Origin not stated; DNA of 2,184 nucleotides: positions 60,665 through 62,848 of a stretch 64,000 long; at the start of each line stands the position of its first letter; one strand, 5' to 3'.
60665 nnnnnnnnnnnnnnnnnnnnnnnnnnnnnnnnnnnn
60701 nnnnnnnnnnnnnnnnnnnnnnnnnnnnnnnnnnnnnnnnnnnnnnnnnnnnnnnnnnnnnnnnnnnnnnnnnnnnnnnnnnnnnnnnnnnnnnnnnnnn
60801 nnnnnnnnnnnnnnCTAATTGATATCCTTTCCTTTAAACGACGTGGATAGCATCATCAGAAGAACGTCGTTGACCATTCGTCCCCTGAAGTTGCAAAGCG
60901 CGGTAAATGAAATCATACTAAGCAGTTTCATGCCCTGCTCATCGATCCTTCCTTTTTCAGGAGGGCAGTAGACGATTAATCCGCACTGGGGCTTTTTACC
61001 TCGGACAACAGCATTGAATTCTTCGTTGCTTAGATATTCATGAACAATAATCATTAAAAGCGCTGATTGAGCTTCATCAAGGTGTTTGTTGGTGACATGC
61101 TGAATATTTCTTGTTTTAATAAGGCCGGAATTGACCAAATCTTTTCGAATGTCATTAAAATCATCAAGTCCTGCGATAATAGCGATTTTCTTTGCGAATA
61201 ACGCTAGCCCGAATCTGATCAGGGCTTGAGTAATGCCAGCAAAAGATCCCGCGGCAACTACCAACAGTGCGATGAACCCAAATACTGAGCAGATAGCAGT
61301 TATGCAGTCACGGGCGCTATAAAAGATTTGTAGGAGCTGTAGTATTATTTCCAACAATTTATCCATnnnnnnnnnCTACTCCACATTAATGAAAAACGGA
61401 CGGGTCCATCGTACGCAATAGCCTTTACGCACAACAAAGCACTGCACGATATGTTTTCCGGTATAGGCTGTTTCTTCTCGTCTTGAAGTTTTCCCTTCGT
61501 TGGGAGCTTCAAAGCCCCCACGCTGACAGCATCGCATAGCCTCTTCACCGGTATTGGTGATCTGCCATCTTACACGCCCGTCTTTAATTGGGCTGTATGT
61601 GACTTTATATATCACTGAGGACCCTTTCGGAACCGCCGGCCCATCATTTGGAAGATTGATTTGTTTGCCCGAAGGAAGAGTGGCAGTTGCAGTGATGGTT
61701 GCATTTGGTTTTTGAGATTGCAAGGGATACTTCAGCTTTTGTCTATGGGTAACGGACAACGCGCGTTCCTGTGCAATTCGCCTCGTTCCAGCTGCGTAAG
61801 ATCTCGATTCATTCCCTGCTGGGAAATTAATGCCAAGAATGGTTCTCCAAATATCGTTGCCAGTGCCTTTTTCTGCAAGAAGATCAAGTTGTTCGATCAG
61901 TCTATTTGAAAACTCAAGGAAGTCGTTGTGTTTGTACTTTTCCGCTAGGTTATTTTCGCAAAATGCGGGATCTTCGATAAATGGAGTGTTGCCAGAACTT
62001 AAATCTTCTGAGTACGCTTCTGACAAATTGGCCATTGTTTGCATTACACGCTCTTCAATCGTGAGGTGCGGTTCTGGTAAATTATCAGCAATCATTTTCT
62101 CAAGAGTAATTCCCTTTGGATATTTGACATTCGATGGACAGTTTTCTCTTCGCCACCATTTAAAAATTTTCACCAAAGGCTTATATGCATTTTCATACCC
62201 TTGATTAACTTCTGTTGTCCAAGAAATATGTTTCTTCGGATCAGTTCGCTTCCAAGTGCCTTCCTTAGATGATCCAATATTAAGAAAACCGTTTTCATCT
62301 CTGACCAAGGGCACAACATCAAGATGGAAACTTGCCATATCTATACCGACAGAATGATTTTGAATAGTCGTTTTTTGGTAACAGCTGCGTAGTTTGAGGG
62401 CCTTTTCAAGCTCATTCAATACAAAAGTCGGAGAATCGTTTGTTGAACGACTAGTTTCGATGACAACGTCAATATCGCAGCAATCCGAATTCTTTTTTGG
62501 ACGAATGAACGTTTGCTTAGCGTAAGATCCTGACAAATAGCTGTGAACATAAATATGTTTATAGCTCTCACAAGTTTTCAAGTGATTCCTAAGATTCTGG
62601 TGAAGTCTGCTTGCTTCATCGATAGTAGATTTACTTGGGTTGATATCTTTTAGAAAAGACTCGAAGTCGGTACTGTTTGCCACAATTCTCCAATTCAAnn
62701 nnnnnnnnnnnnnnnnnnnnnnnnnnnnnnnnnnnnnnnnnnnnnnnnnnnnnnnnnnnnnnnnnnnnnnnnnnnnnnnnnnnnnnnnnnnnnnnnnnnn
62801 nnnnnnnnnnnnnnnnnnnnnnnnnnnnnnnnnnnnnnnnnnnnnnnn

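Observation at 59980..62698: SMODS-AGS-C nucleotidyltransferase operon with 2TM and 1TM proteins instead of a classical CBASS effector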

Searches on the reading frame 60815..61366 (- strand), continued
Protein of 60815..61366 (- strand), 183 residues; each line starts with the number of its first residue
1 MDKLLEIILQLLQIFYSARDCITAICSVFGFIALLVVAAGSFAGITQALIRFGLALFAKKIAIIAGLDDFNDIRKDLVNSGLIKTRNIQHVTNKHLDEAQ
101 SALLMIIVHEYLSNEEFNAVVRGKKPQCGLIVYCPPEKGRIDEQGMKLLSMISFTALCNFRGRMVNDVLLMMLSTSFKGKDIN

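Call 79: get_annotated_region(hit=H1, flank=8000)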
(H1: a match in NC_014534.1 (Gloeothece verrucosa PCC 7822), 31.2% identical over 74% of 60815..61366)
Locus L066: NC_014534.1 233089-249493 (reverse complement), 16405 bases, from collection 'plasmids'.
description: Gloeothece verrucosa PCC 7822 plasmid Cy782202, complete sequence
organism: Gloeothece verrucosa PCC 7822 (NCBI taxid 497965)
taxonomy: Bacteria; Cyanobacteriota; Cyanophyceae; Chroococcales; Aphanothecaceae; Gloeothece; Gloeothece verrucosa; Gloeothece verrucosa PCC 7822
host: -; source: fresh water in rice field; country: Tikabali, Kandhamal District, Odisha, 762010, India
typing (MOB-suite, as given by PLSDB): conjugative; relaxase MOBF; mating-pair formation MPF_T
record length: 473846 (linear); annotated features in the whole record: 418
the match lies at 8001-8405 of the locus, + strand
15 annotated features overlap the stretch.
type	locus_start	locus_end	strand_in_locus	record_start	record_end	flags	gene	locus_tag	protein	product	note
CDS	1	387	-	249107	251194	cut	cmr6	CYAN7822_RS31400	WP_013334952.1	type III-B CRISPR module RAMP protein Cmr6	GO:0043571 - maintenance of CRISPR repeat elements [Evidence IEA]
CDS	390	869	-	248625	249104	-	-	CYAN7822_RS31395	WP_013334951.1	hypothetical protein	-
CDS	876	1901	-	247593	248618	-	cmr4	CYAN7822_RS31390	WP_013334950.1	type III-B CRISPR module RAMP protein Cmr4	GO:0043571 - maintenance of CRISPR repeat elements [Evidence IEA]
CDS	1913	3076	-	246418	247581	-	-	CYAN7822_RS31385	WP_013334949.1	type III-B CRISPR module-associated Cmr3 family protein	-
CDS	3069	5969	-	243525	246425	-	cas10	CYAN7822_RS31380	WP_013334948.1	type III-B CRISPR-associated protein Cas10/Cmr2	GO:0043571 - maintenance of CRISPR repeat elements [Evidence IEA]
CDS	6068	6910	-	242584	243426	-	-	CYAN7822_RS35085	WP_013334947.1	toll/interleukin-1 receptor domain-containing protein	GO:0007165 - signal transduction [Evidence IEA]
CDS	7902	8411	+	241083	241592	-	-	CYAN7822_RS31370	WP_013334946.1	hypothetical protein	-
CDS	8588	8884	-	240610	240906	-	-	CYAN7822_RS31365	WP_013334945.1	hypothetical protein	-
CDS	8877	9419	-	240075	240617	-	-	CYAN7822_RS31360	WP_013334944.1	hypothetical protein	-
CDS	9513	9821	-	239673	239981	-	-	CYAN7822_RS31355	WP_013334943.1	hypothetical protein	-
CDS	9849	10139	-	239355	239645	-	cas2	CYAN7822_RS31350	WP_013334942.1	CRISPR-associated endonuclease Cas2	GO:0043571 - maintenance of CRISPR repeat elements [Evidence IEA]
CDS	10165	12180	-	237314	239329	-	cas1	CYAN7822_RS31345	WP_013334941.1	CRISPR-associated endonuclease Cas1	GO:0043571 - maintenance of CRISPR repeat elements [Evidence IEA]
CDS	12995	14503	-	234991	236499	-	-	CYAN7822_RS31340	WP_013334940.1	tetratricopeptide repeat protein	-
CDS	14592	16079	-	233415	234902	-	-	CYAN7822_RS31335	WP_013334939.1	NB-ARC domain-containing protein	-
CDS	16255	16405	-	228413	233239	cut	-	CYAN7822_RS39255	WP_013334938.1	hypothetical protein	-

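Call 81: search_protein_families(library=padloc, proteins=[L066:7902-8411:+, L066:6068-6910:-], max_evalue=0.001)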
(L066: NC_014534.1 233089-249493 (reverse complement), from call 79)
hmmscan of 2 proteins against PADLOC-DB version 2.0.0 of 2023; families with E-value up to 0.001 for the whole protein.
L066:7902-8411:+ (169 aa): 3 families
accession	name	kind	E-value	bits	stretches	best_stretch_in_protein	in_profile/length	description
PDLC01057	C3a59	-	4e-69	229.9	1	1-169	1-167/167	trans-membrane (TM)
PDLC00664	Effector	-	6.4e-57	190.4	1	8-169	12-173/174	1TM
PDLC01158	Mem_04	-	6.4e-06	24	0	109-164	153-206/212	"Membrane protein (2TM at N-terminus and a globular domain) in type III operon, could be a CARF domain diverged beyond r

L066:6068-6910:- (280 aa): 4 families
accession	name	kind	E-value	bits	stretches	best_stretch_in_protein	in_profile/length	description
PDLC01048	CRISPR-T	-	1.3e-55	187.1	1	4-280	1-233/237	Unknown function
PDLC03016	TIR-TM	-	3.1e-52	176.3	1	1-231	1-229/293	-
PDLC05062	PDC-S66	-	1.8e-05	22.4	1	3-83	151-229/282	-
PDLC00431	ThsB1|ThsB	-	0.0005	18.5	0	34-78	39-85/162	TIR-like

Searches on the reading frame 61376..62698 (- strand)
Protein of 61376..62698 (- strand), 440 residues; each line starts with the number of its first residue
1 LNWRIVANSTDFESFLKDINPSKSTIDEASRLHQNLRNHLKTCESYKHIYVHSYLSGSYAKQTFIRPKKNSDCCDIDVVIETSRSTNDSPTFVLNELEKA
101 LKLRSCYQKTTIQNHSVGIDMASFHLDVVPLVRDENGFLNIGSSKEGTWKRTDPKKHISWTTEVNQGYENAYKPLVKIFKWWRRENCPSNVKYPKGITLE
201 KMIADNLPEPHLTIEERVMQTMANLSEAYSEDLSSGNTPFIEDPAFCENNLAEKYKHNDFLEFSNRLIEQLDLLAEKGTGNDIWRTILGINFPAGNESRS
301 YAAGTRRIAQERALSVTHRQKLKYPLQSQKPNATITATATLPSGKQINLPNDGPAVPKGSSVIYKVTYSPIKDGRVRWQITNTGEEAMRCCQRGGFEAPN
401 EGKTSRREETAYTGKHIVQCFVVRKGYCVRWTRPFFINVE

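Call 3: search_protein_families(library=pfam, proteins=[window:61376-62698:-], max_evalue=1)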
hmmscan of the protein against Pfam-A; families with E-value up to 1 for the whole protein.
window:61376-62698:- (440 aa): 5 families
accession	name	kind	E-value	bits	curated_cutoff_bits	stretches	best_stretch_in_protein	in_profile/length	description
PF18144.7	SMODS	-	1.7e-35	123.1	26.5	1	9-165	4-164/164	Second Messenger Oligonucleotide or Dinucleotide Synthetase domain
PF18134.7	AGS_C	-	4.1e-20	72.5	26.7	1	316-439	3-128/129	Adenylyl/Guanylyl and SMODS C-terminal sensor domain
PF21654.3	DncV-like_NTFase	-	0.012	16.9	24.9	1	56-128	6-87/90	Cyclic GMP-AMP synthase DncV-like, nucleotidyltransferase domain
PF22600.2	MTPAP-like_central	-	0.014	15.9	27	1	10-110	3-97/139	Poly(A) RNA polymerase, mitochondrial-like, central palm domain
PF09164.15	VitD-bind_III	-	0.52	10.8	27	0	251-272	2-23/65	Vitamin D binding protein, domain III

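Call 4: search_protein_families(library=padloc, proteins=[window:61376-62698:-], max_evalue=1)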
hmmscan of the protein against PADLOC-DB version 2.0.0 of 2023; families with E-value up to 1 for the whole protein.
window:61376-62698:- (440 aa): 48 families (the best 25 are shown)
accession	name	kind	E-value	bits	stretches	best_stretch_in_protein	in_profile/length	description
PDLC00773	Cyclase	-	3.6e-79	264.8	1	9-325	4-326/334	oligonucleotide-cyclase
PDLC00822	Cyclase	-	1e-59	200.7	2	139-317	184-360/375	oligonucleotide-cyclase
PDLC00793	Cyclase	-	7.3e-51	171.7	1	9-438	4-460/462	oligonucleotide-cyclase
PDLC00770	Cyclase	-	1.2e-42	144.4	2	215-439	267-508/509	oligonucleotide-cyclase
PDLC00798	Cyclase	-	5.9e-34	116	1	12-293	7-296/344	oligonucleotide-cyclase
PDLC00796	Cyclase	-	8.7e-34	115.6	1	9-430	4-421/432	oligonucleotide-cyclase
PDLC00823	Cyclase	-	3e-28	97.3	1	11-210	8-198/285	oligonucleotide-cyclase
PDLC00810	Cyclase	-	2.3e-24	84.5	1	9-290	5-294/335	oligonucleotide-cyclase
PDLC00787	Cyclase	-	5.6e-24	83.1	1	8-303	3-312/333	oligonucleotide-cyclase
PDLC00809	Cyclase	-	2.5e-23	81.1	1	12-234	8-233/295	oligonucleotide-cyclase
PDLC00803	Cyclase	-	1.7e-21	75.1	1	22-265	17-237/253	oligonucleotide-cyclase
PDLC00778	Cyclase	-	6.2e-21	72.7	1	30-431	35-446/455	oligonucleotide-cyclase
PDLC00824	Cyclase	-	8.7e-21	72.3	1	13-428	16-435/466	oligonucleotide-cyclase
PDLC00774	Cyclase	-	4.2e-20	70.2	1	10-311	6-304/316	oligonucleotide-cyclase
PDLC00808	Cyclase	-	2e-19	68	1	27-293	30-323/325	oligonucleotide-cyclase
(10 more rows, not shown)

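Call 5: search_protein_families(library=ncbifam, proteins=[window:61376-62698:-], max_evalue=1)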
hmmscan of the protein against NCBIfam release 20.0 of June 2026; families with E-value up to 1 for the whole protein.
window:61376-62698:- (440 aa): 5 families
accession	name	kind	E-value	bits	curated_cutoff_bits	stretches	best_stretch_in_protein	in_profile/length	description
NF041117.1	CBASS_cyclase_b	equivalog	1.3e-24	87.2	200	1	12-209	1-191/275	CBASS oligonucleotide cyclase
NF041116.1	CBASS_cyclase_a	equivalog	7.9e-22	77.8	200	1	11-290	3-315/317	CBASS oligonucleotide cyclase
NF041078.1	cGAS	equivalog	2e-10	40.3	150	2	145-281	194-324/339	CBASS cGAMP synthase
TIGR03671.1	cca_archaeal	equivalog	5.1e-07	28.8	281.3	1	13-133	3-120/410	CCA tRNA nucleotidyltransferase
NF053871.1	DS2_2_antiphage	equivalog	5.5e-06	25.9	350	2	28-99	19-85/294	anti-phage nucleotidyltransferase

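Call 22: search_solved_structures(query=window:61376-62683:-, max_evalue=0.001)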
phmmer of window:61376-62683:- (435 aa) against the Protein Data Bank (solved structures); distinct sequences matched with E-value up to 0.001: 10.
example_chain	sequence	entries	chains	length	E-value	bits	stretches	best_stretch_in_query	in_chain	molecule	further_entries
9sa4_A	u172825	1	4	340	1.6e-42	149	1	1-295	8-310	CD-NTase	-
9sa5_A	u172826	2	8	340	7.2e-42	146.9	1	1-295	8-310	CD-NTase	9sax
7ljl_A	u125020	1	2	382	5.3e-24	88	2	140-289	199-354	Cyclic AMP-AMP-GMP synthase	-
7d48_A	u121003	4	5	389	5.6e-24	88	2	140-289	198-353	Cyclic AMP-AMP-GMP synthase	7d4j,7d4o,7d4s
7to3_C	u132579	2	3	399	7.1e-24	87.6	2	139-289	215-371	Cyclic AMP-AMP-GMP synthase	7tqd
7d4u_A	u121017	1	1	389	2.5e-22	82.5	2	140-289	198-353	Cyclic AMP-AMP-GMP synthase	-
7ljm_A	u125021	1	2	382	2.7e-22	82.4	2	134-289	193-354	CD-NTase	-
6p82_A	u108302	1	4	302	2.9e-08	36.2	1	22-187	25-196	Nucleotidyltransferase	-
6p8u_A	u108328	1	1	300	3e-08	36.1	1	23-187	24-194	Nucleotidyltransferase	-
6p8j_C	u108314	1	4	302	3.9e-08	35.8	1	22-187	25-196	Nucleotidyltransferase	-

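Call 38: search_solved_structures(query=window:61376-62683:-, max_evalue=1e-20, show_alignments=2)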
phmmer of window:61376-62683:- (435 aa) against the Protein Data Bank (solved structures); distinct sequences matched with E-value up to 1e-20: 7.
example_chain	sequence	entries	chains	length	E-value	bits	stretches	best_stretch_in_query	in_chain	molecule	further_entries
9sa4_A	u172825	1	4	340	1.6e-42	149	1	1-295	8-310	CD-NTase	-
9sa5_A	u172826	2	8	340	7.2e-42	146.9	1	1-295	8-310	CD-NTase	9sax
7ljl_A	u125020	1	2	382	5.3e-24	88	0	140-289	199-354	Cyclic AMP-AMP-GMP synthase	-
7d48_A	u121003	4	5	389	5.6e-24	88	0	140-289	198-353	Cyclic AMP-AMP-GMP synthase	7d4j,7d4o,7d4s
7to3_C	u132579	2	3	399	7.1e-24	87.6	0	139-289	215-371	Cyclic AMP-AMP-GMP synthase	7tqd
7d4u_A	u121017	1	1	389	2.5e-22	82.5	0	140-289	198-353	Cyclic AMP-AMP-GMP synthase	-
7ljm_A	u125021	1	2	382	2.7e-22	82.4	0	134-289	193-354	CD-NTase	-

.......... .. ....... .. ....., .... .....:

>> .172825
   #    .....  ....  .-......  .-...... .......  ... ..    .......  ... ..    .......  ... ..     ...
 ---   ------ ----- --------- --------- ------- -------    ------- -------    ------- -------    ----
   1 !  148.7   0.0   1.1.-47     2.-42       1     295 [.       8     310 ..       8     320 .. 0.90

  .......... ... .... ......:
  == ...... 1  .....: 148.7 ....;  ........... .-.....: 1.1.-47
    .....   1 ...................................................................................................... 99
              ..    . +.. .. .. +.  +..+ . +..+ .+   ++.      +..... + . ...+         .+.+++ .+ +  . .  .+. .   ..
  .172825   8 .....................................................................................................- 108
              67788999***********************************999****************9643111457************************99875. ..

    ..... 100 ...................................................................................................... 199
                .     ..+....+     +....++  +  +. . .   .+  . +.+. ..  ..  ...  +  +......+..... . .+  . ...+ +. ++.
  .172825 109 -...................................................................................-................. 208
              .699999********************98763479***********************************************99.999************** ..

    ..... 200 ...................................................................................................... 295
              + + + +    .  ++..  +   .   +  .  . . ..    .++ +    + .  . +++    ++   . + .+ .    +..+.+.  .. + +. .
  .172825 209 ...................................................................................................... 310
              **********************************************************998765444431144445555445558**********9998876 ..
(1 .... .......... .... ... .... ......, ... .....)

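Call 53: search_protein_families(library=phrogs, proteins=[window:61376-62683:-], max_evalue=0.1)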
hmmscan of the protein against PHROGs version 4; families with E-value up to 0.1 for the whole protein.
window:61376-62683:- (435 aa): 3 families
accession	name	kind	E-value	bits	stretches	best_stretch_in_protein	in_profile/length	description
phrog_17525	-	unknown function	1.9e-30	107.1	1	23-425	25-418/428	-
phrog_23526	-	unknown function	3.4e-19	70.4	1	31-202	31-202/270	-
phrog_18746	-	unknown function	1.6e-10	41.9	2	136-230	169-265/299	-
